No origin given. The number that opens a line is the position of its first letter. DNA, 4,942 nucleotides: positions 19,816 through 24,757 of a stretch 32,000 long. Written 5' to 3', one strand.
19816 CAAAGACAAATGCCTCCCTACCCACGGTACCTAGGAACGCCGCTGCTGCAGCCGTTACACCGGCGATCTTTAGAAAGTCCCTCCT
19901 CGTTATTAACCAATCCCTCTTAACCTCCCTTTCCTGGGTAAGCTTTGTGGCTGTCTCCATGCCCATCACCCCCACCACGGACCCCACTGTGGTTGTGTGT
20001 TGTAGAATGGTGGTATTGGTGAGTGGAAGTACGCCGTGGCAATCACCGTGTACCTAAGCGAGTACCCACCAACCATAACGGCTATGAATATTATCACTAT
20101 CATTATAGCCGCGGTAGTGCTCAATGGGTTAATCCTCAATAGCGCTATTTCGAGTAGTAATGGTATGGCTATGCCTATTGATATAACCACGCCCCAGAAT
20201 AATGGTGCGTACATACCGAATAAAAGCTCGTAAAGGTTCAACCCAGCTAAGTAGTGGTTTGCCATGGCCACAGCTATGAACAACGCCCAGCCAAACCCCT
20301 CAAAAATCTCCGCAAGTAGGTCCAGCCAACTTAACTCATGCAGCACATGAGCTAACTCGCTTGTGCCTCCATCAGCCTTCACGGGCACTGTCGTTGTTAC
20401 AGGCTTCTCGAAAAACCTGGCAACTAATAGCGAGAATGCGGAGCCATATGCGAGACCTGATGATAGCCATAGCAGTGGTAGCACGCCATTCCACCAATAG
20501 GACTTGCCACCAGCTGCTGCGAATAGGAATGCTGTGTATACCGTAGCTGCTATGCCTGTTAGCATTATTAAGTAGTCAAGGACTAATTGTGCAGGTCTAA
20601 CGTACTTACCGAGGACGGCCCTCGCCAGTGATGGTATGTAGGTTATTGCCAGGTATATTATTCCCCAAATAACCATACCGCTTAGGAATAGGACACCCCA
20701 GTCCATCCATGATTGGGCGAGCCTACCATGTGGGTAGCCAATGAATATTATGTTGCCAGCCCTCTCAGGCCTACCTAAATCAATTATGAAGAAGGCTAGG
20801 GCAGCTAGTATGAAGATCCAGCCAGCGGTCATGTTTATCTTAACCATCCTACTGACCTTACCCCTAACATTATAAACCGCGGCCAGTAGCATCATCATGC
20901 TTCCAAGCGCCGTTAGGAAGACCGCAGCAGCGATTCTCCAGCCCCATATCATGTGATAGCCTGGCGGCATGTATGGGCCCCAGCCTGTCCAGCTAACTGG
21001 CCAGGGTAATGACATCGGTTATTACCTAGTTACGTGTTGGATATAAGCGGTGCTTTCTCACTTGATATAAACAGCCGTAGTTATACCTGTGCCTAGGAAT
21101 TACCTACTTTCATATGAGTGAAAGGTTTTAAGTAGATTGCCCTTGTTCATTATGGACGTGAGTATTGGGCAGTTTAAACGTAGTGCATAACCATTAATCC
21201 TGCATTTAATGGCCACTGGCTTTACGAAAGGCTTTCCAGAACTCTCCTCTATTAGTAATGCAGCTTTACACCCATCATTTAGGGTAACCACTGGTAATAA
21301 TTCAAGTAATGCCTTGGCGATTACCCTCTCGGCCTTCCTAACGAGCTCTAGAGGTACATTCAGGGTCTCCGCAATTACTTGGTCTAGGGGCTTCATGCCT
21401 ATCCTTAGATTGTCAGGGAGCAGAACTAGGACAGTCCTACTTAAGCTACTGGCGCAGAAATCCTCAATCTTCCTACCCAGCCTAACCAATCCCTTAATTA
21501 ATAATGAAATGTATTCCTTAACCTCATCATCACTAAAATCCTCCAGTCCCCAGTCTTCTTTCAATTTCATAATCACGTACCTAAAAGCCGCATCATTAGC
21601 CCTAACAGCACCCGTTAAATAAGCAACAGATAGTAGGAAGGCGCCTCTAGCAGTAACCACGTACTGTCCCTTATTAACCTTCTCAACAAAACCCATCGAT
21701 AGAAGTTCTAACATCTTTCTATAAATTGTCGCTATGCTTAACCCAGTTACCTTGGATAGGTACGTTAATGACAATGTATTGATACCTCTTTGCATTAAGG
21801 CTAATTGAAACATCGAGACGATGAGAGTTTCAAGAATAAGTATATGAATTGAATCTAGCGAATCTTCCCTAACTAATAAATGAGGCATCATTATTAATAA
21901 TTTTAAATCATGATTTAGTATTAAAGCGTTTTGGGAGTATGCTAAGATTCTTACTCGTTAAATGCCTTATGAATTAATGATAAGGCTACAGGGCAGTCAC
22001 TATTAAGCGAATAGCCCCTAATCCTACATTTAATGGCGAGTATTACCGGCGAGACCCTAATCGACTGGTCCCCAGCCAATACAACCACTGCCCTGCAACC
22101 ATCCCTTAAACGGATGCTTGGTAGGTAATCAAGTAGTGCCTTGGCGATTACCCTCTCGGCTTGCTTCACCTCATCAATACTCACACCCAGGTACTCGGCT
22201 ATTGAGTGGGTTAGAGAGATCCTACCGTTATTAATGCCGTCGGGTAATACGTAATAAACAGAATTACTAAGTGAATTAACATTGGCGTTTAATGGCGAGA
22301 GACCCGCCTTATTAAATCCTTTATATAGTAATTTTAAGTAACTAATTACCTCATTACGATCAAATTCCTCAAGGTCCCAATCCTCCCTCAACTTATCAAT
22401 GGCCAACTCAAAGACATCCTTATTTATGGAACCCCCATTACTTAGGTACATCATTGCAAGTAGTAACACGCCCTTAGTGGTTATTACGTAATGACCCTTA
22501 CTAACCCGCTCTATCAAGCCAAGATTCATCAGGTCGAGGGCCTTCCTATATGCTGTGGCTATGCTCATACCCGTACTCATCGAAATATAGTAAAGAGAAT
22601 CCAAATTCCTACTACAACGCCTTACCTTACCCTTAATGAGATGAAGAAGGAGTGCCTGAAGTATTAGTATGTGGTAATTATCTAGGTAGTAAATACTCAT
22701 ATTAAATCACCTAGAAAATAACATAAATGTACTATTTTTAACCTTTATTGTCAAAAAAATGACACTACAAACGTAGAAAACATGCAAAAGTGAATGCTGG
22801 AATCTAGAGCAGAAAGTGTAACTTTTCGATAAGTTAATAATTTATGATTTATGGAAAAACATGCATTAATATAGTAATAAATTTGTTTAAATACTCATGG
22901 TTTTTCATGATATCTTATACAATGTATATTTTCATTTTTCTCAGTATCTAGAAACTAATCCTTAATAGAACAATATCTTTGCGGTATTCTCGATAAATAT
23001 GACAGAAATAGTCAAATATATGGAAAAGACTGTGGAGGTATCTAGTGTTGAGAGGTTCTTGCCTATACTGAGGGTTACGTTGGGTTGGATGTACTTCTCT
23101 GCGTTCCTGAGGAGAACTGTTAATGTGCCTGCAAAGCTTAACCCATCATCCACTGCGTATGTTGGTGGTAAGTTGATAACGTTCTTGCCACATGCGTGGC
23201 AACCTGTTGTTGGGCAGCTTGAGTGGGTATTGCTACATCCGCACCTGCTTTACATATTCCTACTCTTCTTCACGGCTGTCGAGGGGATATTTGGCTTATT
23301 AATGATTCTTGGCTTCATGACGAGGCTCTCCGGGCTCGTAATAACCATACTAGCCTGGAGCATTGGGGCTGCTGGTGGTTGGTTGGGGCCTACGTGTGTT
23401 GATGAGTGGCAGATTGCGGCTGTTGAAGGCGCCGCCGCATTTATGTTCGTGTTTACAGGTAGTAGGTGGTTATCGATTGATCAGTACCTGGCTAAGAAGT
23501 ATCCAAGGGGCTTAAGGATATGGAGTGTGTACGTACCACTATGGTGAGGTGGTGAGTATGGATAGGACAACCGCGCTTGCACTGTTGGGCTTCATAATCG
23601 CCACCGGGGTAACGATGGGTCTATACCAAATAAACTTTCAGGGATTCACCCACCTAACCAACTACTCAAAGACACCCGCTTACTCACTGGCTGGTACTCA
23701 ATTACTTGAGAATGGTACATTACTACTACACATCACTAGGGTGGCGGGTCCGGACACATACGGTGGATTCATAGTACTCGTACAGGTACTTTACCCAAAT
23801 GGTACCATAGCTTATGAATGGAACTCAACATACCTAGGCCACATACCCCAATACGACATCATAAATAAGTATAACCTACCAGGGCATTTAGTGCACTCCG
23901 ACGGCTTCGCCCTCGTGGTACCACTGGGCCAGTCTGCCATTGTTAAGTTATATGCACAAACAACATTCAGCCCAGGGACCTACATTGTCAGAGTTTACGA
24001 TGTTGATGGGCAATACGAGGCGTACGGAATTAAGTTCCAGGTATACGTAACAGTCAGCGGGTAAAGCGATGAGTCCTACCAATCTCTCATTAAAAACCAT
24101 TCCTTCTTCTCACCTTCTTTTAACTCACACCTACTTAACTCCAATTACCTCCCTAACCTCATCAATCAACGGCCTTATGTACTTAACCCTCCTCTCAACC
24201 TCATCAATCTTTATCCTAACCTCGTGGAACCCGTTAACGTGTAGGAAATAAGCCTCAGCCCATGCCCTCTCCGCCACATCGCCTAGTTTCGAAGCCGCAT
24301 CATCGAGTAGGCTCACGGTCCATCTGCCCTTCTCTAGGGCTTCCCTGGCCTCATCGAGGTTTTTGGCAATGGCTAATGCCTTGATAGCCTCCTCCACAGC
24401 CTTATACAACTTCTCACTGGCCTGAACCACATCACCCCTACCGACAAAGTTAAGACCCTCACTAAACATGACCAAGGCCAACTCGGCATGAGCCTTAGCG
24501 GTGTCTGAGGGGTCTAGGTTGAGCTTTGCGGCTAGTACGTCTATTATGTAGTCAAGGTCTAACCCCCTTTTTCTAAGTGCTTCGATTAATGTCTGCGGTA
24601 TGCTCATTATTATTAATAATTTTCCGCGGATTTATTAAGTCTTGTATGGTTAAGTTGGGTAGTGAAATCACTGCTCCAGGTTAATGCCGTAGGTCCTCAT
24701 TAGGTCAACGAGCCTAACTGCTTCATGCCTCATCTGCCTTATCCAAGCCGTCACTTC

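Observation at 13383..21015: Five-gene, translationally coupled molybdoenzyme operon with Sre-like accessory genes and no assignable substrate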

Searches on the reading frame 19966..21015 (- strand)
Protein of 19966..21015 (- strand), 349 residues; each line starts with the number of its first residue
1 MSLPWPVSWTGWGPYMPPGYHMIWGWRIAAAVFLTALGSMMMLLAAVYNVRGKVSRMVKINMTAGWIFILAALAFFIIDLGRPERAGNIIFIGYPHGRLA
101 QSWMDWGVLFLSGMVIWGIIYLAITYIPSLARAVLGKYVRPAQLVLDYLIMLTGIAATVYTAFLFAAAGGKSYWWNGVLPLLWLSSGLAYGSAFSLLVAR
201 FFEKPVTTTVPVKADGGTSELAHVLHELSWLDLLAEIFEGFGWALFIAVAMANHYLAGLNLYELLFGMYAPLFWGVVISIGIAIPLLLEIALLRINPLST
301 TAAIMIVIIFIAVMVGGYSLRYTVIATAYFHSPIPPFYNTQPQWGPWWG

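Call 5: search_protein_families(library=pfam, proteins=[window:19966-21015:-], max_evalue=0.01)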
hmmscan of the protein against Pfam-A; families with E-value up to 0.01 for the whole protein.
window:19966-21015:- (349 aa): 1 family
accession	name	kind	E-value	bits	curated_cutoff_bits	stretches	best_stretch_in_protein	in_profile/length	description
PF03916.19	NrfD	-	1.8e-25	90.7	25.8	1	21-329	8-309/313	Polysulphide reductase, NrfD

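Call 6: search_protein_families(library=ncbifam, proteins=[window:19966-21015:-], max_evalue=0.01)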
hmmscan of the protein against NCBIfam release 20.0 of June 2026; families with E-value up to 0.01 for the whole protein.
window:19966-21015:- (349 aa): 2 families
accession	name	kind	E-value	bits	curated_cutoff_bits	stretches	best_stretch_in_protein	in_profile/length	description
TIGR03148.1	cyt_nit_nrfD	equivalog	1.5e-09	37.6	347.6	1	22-325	8-308/316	cytochrome c nitrite reductase subunit NrfD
NF045798.1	DsrP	equivalog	1.3e-06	28.1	350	1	22-284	47-274/346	sulfate reduction electron transfer complex DsrMKJOP subunit DsrP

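Call 29: find_homologous_proteins(query=window:19966-21015:-, max_evalue=0.001)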
Query window:19966-21015:- (349 aa): 24 proteins with E <= 0.001 among 8000 candidates.
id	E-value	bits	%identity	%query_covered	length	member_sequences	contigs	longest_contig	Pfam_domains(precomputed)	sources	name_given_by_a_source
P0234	1.2e-211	721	93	100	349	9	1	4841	PF03916.20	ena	-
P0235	1.4e-199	681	88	100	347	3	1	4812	PF03916.20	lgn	-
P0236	4.1e-198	676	88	100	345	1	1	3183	PF03916.20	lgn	-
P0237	9.0e-192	655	84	100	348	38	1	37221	PF03916.20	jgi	-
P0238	5.6e-167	574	74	100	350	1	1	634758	PF03916.20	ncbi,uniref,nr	ncbi:NrfD/PsrC family molybdoenzyme membrane anchor subunit [Vulcanisaeta thermophila]|uniref:NrfD/P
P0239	4.0e-157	541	71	100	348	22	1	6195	PF03916.20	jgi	jgi:formate-dependent nitrite reductase membrane component NrfD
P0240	1.4e-154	533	72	97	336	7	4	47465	PF03916.20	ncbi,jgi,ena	ncbi:MAG: NrfD/PsrC family molybdoenzyme membrane anchor subunit [Caldivirga sp.]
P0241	1.9e-154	533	71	97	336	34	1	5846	PF03916.20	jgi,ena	-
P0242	2.0e-154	533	72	97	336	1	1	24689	PF03916.20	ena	-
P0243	2.1e-153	529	70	98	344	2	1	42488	PF03916.20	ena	-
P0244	1.3e-152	527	71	97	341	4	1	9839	PF03916.20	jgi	-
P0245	3.8e-147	509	69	97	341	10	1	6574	PF03916.20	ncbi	ncbi:MAG: NrfD/PsrC family molybdoenzyme membrane anchor subunit [Caldivirga sp.]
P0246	1.5e-142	493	72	94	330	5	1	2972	PF03916.20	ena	-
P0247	9.7e-139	481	98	67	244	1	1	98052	PF03916.20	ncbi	-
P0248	1.0e-131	458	66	98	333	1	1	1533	PF03916.20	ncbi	ncbi:MAG: NrfD/PsrC family molybdoenzyme membrane anchor subunit, partial [Vulcanisaeta sp.]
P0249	3.9e-126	439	60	100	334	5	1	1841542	PF03916.20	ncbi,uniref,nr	ncbi:NrfD/PsrC family molybdoenzyme membrane anchor subunit [Thermoproteus tenax]|uniref:Sulfur (Pol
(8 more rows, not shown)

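Call 30: find_encoding_contigs(protein=P0249, flank=10000, max_places=1)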
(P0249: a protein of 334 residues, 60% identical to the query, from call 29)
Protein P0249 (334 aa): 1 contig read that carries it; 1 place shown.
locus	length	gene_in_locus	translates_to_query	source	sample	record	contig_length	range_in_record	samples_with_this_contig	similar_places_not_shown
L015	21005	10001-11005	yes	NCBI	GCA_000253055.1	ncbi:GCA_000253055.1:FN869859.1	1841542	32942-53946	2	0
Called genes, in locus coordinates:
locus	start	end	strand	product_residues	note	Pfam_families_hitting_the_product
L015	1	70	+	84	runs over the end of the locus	-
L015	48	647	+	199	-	-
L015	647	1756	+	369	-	PF08665:PglZ (faint), PF01663:Phosphodiest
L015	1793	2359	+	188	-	PF01965:DJ-1_PfpI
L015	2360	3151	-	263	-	PF22626:LysX_preATP_grasp (weak), PF02655:ATP-grasp_3, PF08443:RimK, PF02955:GSH-S_ATP (weak)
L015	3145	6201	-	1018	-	PF25596:CPSase_L_D1, PF02786:CPSase_L_D2, PF02222:ATP-grasp (weak), PF07478:Dala_Dala_lig_C (weak), PF02787:CPSase_L_D3, PF25596:CPSase_L_D1, PF02222:ATP-grasp, PF02786:CPSase_L_D2, +4 more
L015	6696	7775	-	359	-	PF07690:MFS_1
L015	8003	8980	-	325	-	PF00753:Lactamase_B, PF23023:Anti-Pycsar_Apyc1 (weak), PF21221:B_lactamase-like_C (weak)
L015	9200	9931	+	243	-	-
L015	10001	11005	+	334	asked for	PF03916:NrfD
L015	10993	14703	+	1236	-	PF01568:Molydop_binding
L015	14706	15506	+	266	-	PF13187:Fer4_9 (faint), PF12838:Fer4_7, PF13237:Fer4_10, PF13247:Fer4_11, PF00037:Fer4 (weak), PF12797:Fer4_2 (weak), PF12837:Fer4_6 (weak), PF12838:Fer4_7 (weak), +2 more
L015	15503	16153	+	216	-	PF02613:Nitrate_red_del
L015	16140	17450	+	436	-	PF12838:Fer4_7, PF13237:Fer4_10 (weak), PF00037:Fer4, PF12838:Fer4_7, PF13187:Fer4_9 (weak), PF13237:Fer4_10, PF14697:Fer4_21 (weak), PF00037:Fer4 (weak), +7 more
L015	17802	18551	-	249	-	PF23023:Anti-Pycsar_Apyc1, PF00753:Lactamase_B, PF12706:Lactamase_B_2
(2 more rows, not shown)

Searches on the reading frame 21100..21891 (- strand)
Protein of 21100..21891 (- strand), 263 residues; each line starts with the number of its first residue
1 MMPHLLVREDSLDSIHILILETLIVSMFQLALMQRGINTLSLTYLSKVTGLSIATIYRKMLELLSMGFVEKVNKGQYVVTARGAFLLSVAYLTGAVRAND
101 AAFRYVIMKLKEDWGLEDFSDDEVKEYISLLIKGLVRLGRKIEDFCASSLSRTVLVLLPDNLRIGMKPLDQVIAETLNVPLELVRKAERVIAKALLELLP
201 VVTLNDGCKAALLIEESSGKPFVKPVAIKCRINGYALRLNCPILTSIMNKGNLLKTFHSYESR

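Call 5: search_protein_families(library=pfam, proteins=[window:21100-21891:-], max_evalue=0.01)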
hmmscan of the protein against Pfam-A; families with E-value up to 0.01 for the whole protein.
window:21100-21891:- (263 aa): 3 families
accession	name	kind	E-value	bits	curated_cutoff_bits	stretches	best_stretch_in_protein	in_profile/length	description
PF01978.25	TrmB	-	0.00035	20.8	25.6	0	43-78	26-61/68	Sugar-specific transcriptional regulator TrmB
PF25213.1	HVO_A0261_N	-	0.0013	19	35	1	45-88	30-72/86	HVO_A0261 N-terminal domain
PF09339.16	HTH_IclR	-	0.0018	18.4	22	1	35-71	14-50/52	IclR helix-turn-helix domain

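Call 6: search_protein_families(library=ncbifam, proteins=[window:21100-21891:-], max_evalue=0.01)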
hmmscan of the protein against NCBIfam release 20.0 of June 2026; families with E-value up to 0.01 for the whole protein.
window:21100-21891:- (263 aa): 4 families
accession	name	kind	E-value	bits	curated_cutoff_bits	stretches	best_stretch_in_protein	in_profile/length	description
NF007342.0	PRK09834.1-4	equivalog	0.0013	17.7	251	1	26-91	17-81/263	DNA-binding transcriptional regulator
TIGR02431.1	pcaR_pcaU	subfamily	0.0016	17.8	284.75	1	33-95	18-78/248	beta-ketoadipate pathway transcriptional regulators, PcaR/PcaU/PobR family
NF045644.1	TransRegBhcR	equivalog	0.0035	16.7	350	1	38-97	39-98/267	HTH-type transcriptional regulator BhcR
TIGR01884.1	cas_HTH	subfamily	0.0063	15.9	60.2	0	41-79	158-197/202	CRISPR-associated CARF protein Csa3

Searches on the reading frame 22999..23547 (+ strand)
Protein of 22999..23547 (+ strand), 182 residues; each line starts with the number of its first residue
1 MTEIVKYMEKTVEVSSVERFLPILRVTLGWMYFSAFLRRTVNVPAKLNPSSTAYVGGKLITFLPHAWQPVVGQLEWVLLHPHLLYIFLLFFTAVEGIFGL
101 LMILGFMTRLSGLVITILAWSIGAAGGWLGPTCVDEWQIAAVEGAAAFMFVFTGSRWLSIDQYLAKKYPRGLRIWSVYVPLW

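Call 58: search_protein_families(library=pfam, proteins=[window:22999-23547:+], max_evalue=0.001)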
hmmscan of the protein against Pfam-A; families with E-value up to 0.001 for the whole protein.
window:22999-23547:+ (182 aa): 1 family
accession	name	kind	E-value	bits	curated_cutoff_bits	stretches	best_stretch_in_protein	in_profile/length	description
PF04173.18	DoxD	-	8.6e-57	192.1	22.7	1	20-170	1-150/167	TQO small subunit DoxD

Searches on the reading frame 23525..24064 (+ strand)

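Call 58: search_protein_families(library=pfam, proteins=[window:23525-24064:+], max_evalue=0.001)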
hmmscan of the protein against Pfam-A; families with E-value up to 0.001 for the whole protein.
window:23525-24064:+ (179 aa): 1 family
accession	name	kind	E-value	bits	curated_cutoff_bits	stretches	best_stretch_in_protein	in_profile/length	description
PF07680.16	DoxA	-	3.3e-40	137.5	27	1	38-167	1-130/131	TQO small subunit DoxA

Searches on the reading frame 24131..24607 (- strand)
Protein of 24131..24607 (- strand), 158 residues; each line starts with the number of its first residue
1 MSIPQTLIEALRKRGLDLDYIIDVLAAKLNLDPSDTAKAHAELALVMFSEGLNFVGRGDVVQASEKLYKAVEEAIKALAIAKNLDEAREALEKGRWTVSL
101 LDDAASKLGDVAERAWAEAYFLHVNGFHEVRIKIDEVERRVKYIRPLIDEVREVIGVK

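Call 58: search_protein_families(library=pfam, proteins=[window:24131-24607:-], max_evalue=0.001)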
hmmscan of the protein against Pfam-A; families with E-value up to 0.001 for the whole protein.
window:24131-24607:- (158 aa): 1 family
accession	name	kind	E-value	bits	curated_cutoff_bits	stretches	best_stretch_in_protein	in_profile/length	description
PF05942.16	PaREP1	-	7.2e-30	103.7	24.4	1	39-147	1-114/115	Archaeal PaREP1/PaREP8 family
